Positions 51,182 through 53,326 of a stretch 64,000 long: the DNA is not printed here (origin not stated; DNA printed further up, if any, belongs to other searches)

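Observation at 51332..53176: NACHT (STAND) NTPase fused to a six-helix transmembrane C-terminus, sitting directly at an integration hotspot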

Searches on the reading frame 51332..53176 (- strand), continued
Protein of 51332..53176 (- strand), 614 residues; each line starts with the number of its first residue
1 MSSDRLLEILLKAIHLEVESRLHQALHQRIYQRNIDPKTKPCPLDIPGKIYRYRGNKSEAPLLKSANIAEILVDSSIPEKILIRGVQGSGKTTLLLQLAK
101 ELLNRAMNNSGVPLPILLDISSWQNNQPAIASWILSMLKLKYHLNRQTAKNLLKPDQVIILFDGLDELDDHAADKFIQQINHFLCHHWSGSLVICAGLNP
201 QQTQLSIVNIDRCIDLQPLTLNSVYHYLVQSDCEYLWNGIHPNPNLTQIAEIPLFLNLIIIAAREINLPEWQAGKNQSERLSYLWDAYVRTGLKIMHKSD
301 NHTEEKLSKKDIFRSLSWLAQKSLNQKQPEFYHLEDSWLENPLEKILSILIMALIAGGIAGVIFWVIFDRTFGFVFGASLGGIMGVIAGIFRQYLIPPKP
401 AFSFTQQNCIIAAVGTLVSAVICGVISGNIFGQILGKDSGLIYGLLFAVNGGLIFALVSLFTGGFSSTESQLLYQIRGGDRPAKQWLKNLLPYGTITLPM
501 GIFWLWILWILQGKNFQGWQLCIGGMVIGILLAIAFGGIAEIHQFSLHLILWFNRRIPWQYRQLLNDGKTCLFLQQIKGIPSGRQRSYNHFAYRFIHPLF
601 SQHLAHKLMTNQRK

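Call 29: find_related_loci(query=A1, collection=genome_contigs, flank=8000)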
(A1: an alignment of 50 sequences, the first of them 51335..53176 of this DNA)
Query A1 (614 aa) in genome_contigs; peptide patterns used: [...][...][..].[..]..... (x = any residue, [..] = any of these).
600 stretches matched a pattern (row limit reached: there are more); 392 encode a relative of the query (tblastn E <= 1e-3); the best 80 are kept; 80 distinct loci.
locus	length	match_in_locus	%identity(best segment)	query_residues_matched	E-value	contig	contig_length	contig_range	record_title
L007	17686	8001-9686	30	4-607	5e-73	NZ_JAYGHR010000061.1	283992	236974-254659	Limnoraphis robusta BA-68 BA1 NODE_1_length_283992_cov_23.367238, whole genome shotgun sequence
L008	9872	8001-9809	31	10-613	2e-70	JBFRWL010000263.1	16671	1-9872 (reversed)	MAG: Prochloraceae cyanobacterium isolate 05_out_wi_poop_bin.33 05outWiPooB33_c_000001217714, whole genome shotgun seque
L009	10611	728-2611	29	5-611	4e-69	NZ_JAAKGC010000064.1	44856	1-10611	Aetokthonos hydrillicola CCALA 1050 contig_120, whole genome shotgun sequence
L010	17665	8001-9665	31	10-605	3e-69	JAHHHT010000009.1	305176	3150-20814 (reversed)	MAG: Oscillatoria princeps RMCB-10 scaffold_6_c1, whole genome shotgun sequence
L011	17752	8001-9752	29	2-605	6e-64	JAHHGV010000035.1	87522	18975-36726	MAG: Brasilonema angustatum HA4187-MV1 scaffold_98_c1, whole genome shotgun sequence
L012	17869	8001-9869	29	10-606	6e-63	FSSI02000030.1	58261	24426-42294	Oscillatoria sp. HE10JO genome assembly, contig: Sample_HE_10J0_scaffold_29, whole genome shotgun sequence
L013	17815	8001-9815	27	10-607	7e-62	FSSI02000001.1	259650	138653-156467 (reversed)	Oscillatoria sp. HE10JO genome assembly, contig: Sample_HE_10J0_scaffold_0, whole genome shotgun sequence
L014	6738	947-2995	35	8-606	3e-59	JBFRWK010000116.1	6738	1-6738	MAG: Xenococcaceae cyanobacterium isolate 05_out_wi_poop_bin.3 05outWiPooB3_c_000001067860, whole genome shotgun sequenc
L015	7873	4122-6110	28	8-606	3e-57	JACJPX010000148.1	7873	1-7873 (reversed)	Calothrix membranacea FACHB-236 contig148, whole genome shotgun sequence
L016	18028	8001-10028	28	8-606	3e-57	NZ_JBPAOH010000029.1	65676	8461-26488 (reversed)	Tolypothrix sp. VBCCA 56010 strain VBCCA:56010 contig00029, whole genome shotgun sequence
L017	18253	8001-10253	33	8-605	8e-57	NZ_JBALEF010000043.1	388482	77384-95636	MAG: Nostoc sp. isolate P6447 bin 3 NODE_1_length_388482_cov_53.460517, whole genome shotgun sequence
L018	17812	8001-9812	28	10-605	2e-55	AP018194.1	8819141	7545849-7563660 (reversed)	Scytonema sp. HK-05 DNA, nearly complete genome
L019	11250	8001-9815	27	10-607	3e-55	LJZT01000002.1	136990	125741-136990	MAG: Phormidium sp. OSCR ITZY_scaf_60, whole genome shotgun sequence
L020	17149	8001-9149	35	10-388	3e-55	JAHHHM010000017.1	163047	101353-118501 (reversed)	MAG: Microcoleus vaginatus WJT46-NPBG5 scaffold_118_c1, whole genome shotgun sequence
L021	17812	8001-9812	29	2-605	3e-53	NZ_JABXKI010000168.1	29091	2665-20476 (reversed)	MAG: Nostoc sp. NMS4 NODE_1676_length_29091_cov_15.9408, whole genome shotgun sequence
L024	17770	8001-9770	29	8-607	4e-50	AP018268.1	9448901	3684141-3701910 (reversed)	Scytonema sp. NIES-4073 DNA, nearly complete genome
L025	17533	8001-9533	31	9-605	2e-50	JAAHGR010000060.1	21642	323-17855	MAG: Symploca sp. SIO2E6 2E6_NODE_60, whole genome shotgun sequence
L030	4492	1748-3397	28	5-605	4e-48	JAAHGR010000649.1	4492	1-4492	MAG: Symploca sp. SIO2E6 2E6_NODE_649, whole genome shotgun sequence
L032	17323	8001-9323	30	4-606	8e-47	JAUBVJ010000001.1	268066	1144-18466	Microcoleus sp. AR_TQ3_B6 NODE_24_length_268066_cov_19.154603, whole genome shotgun sequence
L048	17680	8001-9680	27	69-605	4e-44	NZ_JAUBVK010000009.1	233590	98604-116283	Microcoleus sp. ARI1-B5 strain ARI1_B5 NODE_14_length_233590_cov_40.741967, whole genome shotgun sequence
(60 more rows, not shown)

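Call 31: predict_structure(alignment_id=A1)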
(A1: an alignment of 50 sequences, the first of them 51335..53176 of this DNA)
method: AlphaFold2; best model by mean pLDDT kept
length: 614 residues; sequences in the alignment: 50
mean_pLDDT: 75.0   pTM: 0.73
mean pLDDT of the five models: 75.0, 74.0, 73.8, 69.4, 68.8
residues with pLDDT >= 90: 44; 70-90: 411; 50-70: 89; < 50: 70
segments of 3 or more residues with pLDDT < 50: 30-45, 47-50, 52-54, 56-59, 61-66, 75-77, 400-404, 463-467, 476-481, 581-589
pLDDT, mean of each block of 10 residues (from residue 1): 71 84 68 39 44 49 49 57 81 85 83 86 74 85 80 83 85 86 84 78 56 77 84 86 89 88 88 88 92 76 64 91 83 79 90 87 78 82 78 57 56 77 80 81 79 68 49 49 55 72 76 74 79 71 84 88 86 76 44 85 87 63
secondary structure, 60 per line:
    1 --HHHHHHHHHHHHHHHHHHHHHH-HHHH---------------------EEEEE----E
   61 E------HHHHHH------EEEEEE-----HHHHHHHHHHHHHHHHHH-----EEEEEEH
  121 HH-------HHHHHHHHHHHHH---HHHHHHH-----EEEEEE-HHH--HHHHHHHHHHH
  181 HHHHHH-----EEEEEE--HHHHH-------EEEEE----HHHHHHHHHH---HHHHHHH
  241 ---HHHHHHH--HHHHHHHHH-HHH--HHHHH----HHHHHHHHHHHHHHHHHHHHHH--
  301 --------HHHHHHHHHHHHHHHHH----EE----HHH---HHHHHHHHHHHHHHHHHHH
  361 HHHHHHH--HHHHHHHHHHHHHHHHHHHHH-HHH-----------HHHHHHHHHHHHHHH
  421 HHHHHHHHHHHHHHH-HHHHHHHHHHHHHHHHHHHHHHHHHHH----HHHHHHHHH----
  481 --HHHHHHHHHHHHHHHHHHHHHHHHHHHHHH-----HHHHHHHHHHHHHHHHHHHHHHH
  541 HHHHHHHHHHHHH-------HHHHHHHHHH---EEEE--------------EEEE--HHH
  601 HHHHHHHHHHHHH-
elements in order: H3-24 H26-29 E51-55 H68-73 E80-85 H91-108 E114-119 H130-142 H146-152 E158-163 H170-186 E192-197 H200-204 E212-216 H221-230 H234-240 H244-250 H253-261 H268-272 H277-298 H309-325 H342-367 H370-390 H406-435 H437-463 H468-476 H483-512 H518-553 H561-570 E574-577 E592-595 H598-613

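Call 34: fold_search(model_id=the predicted structure, library=pdb)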
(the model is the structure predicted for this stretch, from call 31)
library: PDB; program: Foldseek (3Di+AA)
matches with E <= 10: 1397; with E <= 0.001: 89
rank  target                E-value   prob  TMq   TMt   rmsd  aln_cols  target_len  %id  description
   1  4kxf_K                4.8e-07  1.00  0.33  0.24  25.3       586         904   12  Crystal structure of NLRC4 reveals its autoinhibition mechanism (released 2013-07-24)
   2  5irn                  5.5e-07  1.00  0.33  0.28  23.8       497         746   13  Crystal structure of rabbit NOD2 in an ADP-bound state (Crystal form1) (released 2016-06-29)
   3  8fvu_A                5.8e-07  1.00  0.29  0.15  26.8       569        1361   13  Cryo-EM structure of human Needle/NAIP/NLRC4 (R288A) (released 2024-01-03)
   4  5irm_A                1.8e-06  1.00  0.34  0.28  21.1       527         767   11  Crystal structure of rabbit NOD2 in an ADP-bound state (Crystal form2) (released 2016-06-29)
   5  4kxf_B                2.4e-06  1.00  0.35  0.25  14.7       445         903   13  Crystal structure of NLRC4 reveals its autoinhibition mechanism (released 2013-07-24)
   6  8fml_A                2.6e-06  1.00  0.28  0.15  24.5       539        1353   14  Cryo-EM structure of NLR family apoptosis inhibitory protein 5 (NAIP5) in complex with a full-length flagellin (FliC)  (released 2024-01-10)
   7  5irm_C                2.7e-06  1.00  0.34  0.28  21.2       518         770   11  Crystal structure of rabbit NOD2 in an ADP-bound state (Crystal form2) (released 2016-06-29)
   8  5irl                  3.9e-06  1.00  0.33  0.28  21.4       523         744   11  Crystal structure of rabbit NOD2 SER mutant in an ADP-bound state (released 2016-06-29)
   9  4kxf_F                4.1e-06  1.00  0.34  0.25   7.4       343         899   14  Crystal structure of NLRC4 reveals its autoinhibition mechanism (released 2013-07-24)
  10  4kxf_P                4.3e-06  1.00  0.35  0.26   7.3       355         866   14  Crystal structure of NLRC4 reveals its autoinhibition mechanism (released 2013-07-24)
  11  8swk_A                4.6e-06  1.00  0.32  0.25  23.1       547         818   14  Cryo-EM structure of NLRP3 closed hexamer (released 2024-02-14)
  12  7zgu_A                8.6e-06  1.00  0.32  0.25  23.6       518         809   13  Human NLRP3-deltaPYD hexamer (released 2022-05-18)
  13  4kxf_H                1.0e-05  1.00  0.33  0.24   7.8       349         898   13  Crystal structure of NLRC4 reveals its autoinhibition mechanism (released 2013-07-24)
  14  4kxf_L                1.0e-05  1.00  0.36  0.26  14.6       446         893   14  Crystal structure of NLRC4 reveals its autoinhibition mechanism (released 2013-07-24)
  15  8ri2                  1.3e-05  1.00  0.31  0.38  23.6       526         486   13  Crystal structure of NLRP3 in complex with inhibitor NP3-562 (released 2024-01-17)
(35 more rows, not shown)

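Call 44: search_protein_families(library=pfam, proteins=[L011:6406-7116:-, L017:6807-7766:+, L032:6875-7933:-, L032:6046-6807:+, L007:11714-13105:+, L008:6341-7516:+, L018:3877-7548:-, L007:4282-7494:-, L048:4706-6835:+, L024:6693-7580:+], max_evalue=0.001)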
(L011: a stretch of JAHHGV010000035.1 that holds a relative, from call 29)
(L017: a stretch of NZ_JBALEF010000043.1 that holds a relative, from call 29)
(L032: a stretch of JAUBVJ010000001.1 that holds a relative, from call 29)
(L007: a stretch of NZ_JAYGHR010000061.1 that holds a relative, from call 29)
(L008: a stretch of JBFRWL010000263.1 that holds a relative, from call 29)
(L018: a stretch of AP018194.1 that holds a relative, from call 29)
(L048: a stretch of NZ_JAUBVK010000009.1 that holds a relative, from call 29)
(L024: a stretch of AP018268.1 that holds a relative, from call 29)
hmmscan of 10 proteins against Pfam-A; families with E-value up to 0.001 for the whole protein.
L011:6406-7116:- (236 aa): 1 family
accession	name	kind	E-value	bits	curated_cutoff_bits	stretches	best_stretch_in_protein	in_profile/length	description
PF12770.12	CHAT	-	1.9e-12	47.6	24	1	52-208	81-254/289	CHAT domain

L017:6807-7766:+ (319 aa): 1 family
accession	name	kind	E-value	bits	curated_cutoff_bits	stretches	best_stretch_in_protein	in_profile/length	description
PF12770.12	CHAT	-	5.5e-11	42.9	24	1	8-160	84-258/289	CHAT domain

L032:6875-7933:- (352 aa): 1 family
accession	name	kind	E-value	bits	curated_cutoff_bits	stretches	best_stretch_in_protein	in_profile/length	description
PF08239.17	SH3_3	-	1.5e-08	35.2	27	1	199-242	3-49/54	Bacterial SH3 domain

L032:6046-6807:+ (253 aa): 2 families
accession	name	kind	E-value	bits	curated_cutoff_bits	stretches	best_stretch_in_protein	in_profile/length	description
PF01427.22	Peptidase_M15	-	4.8e-39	134.6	27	1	73-238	3-186/199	D-ala-D-ala dipeptidase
PF02557.22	VanY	-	3.7e-05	24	25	1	109-234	3-127/132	D-alanyl-D-alanine carboxypeptidase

L007:11714-13105:+ (463 aa): 2 families
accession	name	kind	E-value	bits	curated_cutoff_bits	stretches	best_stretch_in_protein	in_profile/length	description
PF00069.31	Pkinase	-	6.7e-31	108.1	31.7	1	21-226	10-204/263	Protein kinase domain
PF07714.23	PK_Tyr_Ser-Thr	-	8.6e-13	48.6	23.1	1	31-219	23-205/258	Protein tyrosine and serine/threonine kinase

L008:6341-7516:+ (391 aa): 4 families
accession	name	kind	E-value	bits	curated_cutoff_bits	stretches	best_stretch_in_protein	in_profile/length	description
PF02518.31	HATPase_c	-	1.3e-21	77.6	26.4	1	269-372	6-109/111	Histidine kinase-, DNA gyrase B-, and HSP90-like ATPase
PF00072.30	Response_reg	-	2.6e-14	53.8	30.2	1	14-125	1-110/111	Response regulator receiver domain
PF00512.31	HisKA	-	1.4e-10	41.5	26.9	1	148-213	3-65/66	His Kinase A (phospho-acceptor) domain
PF13581.12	HATPase_c_2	-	0.00011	22.7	27.4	1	273-347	36-109/127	Histidine kinase-like ATPase domain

L018:3877-7548:- (1223 aa): 5 families
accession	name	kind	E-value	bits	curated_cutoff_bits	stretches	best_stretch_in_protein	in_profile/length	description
PF02463.25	SMC_N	-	3.6e-63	213.4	40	2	127-1207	87-217/220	RecF/RecN/SMC N terminal domain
PF06470.18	SMC_hinge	-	5.6e-28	98.1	22.5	1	568-683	2-114/116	SMC proteins Flexible Hinge Domain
PF13476.12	AAA_23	-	1.9e-15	58.5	27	1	6-270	1-195/201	AAA domain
PF13304.12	AAA_21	-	4.2e-13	50.5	27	2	27-58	1-26/304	AAA domain, putative AbiEii toxin, Type IV TA system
PF13555.12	AAA_29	-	9.1e-07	29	27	1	5-48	2-45/61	P-loop containing region of AAA domain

L007:4282-7494:- (1070 aa): 4 families
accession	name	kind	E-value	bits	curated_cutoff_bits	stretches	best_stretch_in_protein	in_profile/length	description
PF21808.2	Dynamin-like_hel_bact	-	1.7e-71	241.8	28.3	1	662-1043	1-371/373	Bacterial dynamin-like protein, helical domain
PF00350.29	Dynamin_N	-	3.1e-26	92.8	27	1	440-606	2-167/168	Dynamin family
PF12770.12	CHAT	-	2.5e-16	60.4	24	1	117-343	25-276/289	CHAT domain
PF01926.29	MMR_HSR1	-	4.3e-07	30.5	21.9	1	439-605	2-112/113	50S ribosome-binding GTPase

L048:4706-6835:+ (709 aa): 1 family
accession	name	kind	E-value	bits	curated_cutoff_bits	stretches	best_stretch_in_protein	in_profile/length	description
PF00656.27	Peptidase_C14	-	4.8e-18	66.1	21.4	1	13-290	3-223/233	Caspase domain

L024:6693-7580:+ (295 aa): 2 families
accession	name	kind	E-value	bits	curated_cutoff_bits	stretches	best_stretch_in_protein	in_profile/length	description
PF19955.5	EAD1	-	1.2e-28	99.9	24.2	1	4-90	1-89/90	Effector-associated domain 1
PF12770.12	CHAT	-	8e-11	42.3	24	1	80-259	49-251/289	CHAT domain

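Call 47: search_solved_structures(query=A1, max_evalue=0.01, show_alignments=3)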
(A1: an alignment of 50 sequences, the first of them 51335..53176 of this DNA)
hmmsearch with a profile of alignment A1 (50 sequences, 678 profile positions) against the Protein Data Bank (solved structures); distinct sequences matched with E-value up to 0.01: 17.
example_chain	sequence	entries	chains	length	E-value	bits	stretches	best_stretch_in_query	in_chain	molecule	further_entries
9uiq_B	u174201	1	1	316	0.0003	22.4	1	120-159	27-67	Replication factor C subunit 2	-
6vvo_B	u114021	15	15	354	0.00034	22.2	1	120-159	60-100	Replication factor C subunit 2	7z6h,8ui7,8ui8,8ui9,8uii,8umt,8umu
8fcy_A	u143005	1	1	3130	0.0007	21.2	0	110-144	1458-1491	Cytoplasmic dynein 1 heavy chain 1,Serine--tRNA ligase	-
8dyu_A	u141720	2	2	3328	0.00094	20.7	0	110-144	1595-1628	Cytoplasmic dynein 1 heavy chain 1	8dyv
6oje_A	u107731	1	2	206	0.0034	18.9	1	129-151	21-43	Leucine-rich repeat serine/threonine-protein kinase 2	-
6xaf_A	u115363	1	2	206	0.0037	18.8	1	129-151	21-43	Leucine-rich repeat serine/threonine-protein kinase 2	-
6ojf_A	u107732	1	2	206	0.0037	18.8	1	129-151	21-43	Leucine-rich repeat serine/threonine-protein kinase 2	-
6ha8_V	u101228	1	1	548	0.0043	18.5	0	21-145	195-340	Nucleotide-binding protein ExpZ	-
7thy_A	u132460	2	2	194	0.0045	18.5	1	129-151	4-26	Leucine-rich repeat serine/threonine-protein kinase 2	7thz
5oql_Z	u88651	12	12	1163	0.0053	18.2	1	128-167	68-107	Bms1 | Bms1-type G domain-containing protein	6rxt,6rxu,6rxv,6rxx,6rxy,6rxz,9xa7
3dm5_A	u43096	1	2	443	0.0058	18.1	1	63-152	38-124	Signal recognition 54 kDa protein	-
5aj2_A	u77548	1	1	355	0.0059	18.1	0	206-313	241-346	NLR FAMILY CARD DOMAIN-CONTAINING PROTEIN 4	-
2zej_A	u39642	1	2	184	0.0061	18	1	129-151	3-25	Leucine-rich repeat kinase 2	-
6geb_A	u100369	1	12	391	0.0061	18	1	94-160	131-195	DotB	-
9c76_A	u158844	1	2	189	0.0063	18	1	129-151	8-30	Leucine-rich repeat serine/threonine-protein kinase 2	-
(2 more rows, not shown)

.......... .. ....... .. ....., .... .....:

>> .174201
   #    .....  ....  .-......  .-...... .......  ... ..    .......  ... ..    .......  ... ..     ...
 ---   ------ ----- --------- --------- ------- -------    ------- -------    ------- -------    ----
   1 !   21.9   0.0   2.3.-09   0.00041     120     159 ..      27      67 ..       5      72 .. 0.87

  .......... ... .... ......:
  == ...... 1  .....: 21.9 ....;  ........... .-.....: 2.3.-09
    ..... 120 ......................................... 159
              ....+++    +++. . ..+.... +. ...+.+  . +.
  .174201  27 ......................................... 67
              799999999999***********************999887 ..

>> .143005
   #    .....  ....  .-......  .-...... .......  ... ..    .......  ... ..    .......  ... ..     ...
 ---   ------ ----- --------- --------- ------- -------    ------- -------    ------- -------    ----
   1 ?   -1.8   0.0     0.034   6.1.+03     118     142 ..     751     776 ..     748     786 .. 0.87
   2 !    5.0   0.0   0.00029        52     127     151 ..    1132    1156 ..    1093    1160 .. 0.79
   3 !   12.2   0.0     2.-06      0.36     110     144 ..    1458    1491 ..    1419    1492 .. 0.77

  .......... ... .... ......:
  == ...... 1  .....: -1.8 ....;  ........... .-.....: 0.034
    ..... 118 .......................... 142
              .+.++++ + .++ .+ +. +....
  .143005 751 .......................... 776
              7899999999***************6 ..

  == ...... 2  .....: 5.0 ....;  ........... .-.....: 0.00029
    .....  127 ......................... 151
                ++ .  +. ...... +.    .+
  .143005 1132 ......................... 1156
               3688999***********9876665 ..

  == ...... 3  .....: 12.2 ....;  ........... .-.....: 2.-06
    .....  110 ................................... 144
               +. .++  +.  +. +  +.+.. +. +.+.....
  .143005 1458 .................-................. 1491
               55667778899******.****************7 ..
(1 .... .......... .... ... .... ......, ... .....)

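Call 67: search_protein_families(library=pfam, alignment_id=A4, max_evalue=0.00001)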
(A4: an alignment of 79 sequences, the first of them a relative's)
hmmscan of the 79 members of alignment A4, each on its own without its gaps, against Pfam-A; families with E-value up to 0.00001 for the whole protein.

A. member 1, L007:4282-7491:- (1069 aa): 4 families
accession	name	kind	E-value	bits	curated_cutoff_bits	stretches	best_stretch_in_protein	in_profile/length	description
PF21808.2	Dynamin-like_hel_bact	-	1.7e-71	241.8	28.3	1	661-1042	1-371/373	Bacterial dynamin-like protein, helical domain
PF00350.29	Dynamin_N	-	3.1e-26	92.8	27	1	439-605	2-167/168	Dynamin family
PF12770.12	CHAT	-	2.5e-16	60.4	24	1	116-342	25-276/289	CHAT domain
PF01926.29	MMR_HSR1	-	4.3e-07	30.5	21.9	0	438-604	2-112/113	50S ribosome-binding GTPase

B. families by the number of members that match (of 79 scanned): 112 families (the first 25 are shown)
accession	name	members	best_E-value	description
PF12770.12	CHAT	7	4.2e-43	CHAT domain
PF13424.12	TPR_12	6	1.4e-27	Tetratricopeptide repeat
PF07719.23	TPR_2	5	1.5e-67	Tetratricopeptide repeat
PF02463.25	SMC_N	5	1.5e-64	RecF/RecN/SMC N terminal domain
PF13428.12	TPR_14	5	2.6e-33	Tetratricopeptide repeat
PF06470.18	SMC_hinge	5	5.2e-30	SMC proteins Flexible Hinge Domain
PF13304.12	AAA_21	5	2.7e-15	AAA domain, putative AbiEii toxin, Type IV TA system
PF13555.12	AAA_29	5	6.5e-08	P-loop containing region of AAA domain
PF00515.34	TPR_1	4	7.2e-80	Tetratricopeptide repeat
PF13414.12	TPR_11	4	8.6e-58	TPR repeat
PF13181.12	TPR_8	4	1.5e-54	Tetratricopeptide repeat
PF13432.12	TPR_16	4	2.4e-51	Tetratricopeptide repeat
PF13431.12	TPR_17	4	3.5e-40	Tetratricopeptide repeat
PF00069.31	Pkinase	4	1.9e-37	Protein kinase domain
PF14559.12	TPR_19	4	1.8e-29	Tetratricopeptide repeat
PF05729.18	NACHT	4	4.6e-20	NACHT domain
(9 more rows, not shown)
